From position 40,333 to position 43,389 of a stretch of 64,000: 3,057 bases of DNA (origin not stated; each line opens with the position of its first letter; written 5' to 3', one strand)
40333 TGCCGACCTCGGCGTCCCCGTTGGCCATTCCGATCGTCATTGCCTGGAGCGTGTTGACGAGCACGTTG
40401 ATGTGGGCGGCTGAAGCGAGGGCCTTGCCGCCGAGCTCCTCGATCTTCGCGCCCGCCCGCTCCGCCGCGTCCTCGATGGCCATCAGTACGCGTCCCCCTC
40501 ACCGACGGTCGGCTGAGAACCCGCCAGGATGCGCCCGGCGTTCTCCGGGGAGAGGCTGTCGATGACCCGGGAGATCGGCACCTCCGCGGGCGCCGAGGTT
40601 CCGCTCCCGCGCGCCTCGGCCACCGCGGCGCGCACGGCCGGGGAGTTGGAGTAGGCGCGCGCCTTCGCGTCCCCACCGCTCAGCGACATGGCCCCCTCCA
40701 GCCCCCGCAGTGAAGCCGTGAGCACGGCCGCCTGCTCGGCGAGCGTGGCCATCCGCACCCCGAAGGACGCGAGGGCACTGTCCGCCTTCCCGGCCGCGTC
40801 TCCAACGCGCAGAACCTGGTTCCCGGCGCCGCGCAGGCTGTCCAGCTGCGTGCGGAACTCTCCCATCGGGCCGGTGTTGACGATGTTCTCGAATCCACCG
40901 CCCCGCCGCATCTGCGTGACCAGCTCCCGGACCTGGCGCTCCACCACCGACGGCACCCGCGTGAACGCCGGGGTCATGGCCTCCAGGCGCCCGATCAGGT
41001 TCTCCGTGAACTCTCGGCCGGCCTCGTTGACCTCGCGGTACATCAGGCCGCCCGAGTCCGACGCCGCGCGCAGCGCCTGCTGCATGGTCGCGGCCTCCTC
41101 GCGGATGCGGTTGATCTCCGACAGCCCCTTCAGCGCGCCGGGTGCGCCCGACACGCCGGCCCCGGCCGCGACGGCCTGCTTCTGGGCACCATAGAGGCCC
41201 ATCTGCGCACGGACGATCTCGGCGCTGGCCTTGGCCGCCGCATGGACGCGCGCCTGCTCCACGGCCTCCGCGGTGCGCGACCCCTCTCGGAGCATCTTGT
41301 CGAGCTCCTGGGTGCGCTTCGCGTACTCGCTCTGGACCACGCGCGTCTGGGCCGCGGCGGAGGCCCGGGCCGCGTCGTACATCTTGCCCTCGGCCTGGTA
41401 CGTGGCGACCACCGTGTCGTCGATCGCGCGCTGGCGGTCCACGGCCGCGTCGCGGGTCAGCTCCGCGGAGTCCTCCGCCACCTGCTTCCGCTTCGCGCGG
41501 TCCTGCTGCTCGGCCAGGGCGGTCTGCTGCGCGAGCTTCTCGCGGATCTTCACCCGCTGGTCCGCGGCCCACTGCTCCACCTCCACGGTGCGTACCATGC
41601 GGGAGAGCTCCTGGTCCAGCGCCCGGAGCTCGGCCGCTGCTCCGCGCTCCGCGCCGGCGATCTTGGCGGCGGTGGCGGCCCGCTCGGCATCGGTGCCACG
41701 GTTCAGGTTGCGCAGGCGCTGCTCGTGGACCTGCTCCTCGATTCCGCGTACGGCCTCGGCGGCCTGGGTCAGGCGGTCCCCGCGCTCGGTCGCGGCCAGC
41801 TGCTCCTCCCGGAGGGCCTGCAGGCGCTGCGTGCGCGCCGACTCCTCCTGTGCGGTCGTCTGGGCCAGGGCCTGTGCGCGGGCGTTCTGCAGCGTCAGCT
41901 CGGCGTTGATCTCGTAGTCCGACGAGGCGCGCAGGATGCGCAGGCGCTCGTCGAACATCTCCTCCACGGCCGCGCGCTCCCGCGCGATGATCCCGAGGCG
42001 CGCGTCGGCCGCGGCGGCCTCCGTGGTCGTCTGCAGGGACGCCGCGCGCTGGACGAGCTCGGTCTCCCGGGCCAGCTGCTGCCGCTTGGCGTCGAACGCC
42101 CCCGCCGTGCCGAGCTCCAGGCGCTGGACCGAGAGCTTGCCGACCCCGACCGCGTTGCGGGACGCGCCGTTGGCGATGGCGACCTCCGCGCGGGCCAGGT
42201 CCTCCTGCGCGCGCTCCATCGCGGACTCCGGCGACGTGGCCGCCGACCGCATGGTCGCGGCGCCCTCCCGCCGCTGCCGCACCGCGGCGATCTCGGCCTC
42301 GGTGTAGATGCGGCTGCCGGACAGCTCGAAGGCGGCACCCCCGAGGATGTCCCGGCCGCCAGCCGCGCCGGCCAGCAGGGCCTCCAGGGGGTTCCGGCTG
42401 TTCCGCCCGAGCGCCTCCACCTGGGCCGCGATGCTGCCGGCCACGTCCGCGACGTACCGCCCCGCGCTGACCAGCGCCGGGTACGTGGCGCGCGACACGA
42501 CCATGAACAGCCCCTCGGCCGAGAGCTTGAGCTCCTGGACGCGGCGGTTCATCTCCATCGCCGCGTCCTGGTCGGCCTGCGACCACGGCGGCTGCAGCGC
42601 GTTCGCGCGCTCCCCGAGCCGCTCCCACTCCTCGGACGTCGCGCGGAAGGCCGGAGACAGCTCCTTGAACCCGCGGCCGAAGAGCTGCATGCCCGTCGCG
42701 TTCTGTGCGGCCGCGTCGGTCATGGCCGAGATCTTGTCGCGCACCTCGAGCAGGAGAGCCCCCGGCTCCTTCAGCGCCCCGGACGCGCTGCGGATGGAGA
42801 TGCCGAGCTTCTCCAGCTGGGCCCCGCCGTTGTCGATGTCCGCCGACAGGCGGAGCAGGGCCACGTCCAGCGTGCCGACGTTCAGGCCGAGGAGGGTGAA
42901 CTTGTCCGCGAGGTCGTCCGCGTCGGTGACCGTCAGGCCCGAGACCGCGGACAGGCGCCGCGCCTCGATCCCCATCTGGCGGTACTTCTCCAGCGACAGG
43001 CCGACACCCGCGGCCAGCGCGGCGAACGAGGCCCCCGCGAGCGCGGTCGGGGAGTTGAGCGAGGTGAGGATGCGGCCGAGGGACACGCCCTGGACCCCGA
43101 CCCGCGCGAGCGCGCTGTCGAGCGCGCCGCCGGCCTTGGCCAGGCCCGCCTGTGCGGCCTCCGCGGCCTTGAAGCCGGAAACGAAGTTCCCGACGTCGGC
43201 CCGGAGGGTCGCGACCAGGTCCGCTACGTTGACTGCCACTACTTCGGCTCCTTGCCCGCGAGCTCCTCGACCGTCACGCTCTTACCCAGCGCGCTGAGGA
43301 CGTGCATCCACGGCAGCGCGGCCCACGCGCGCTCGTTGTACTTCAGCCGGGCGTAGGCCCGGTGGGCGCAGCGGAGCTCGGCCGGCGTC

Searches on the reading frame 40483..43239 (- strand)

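Call 43: search_protein_families(library=phrogs, proteins=[window:40483-43239:-], max_evalue=0.00001)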
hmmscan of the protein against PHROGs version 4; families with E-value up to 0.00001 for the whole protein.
window:40483-43239:- (918 aa): 1 family
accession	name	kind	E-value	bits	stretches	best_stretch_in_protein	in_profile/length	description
phrog_2276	-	tail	1.4e-09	38.2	1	4-256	25-276/673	tail length tape measure protein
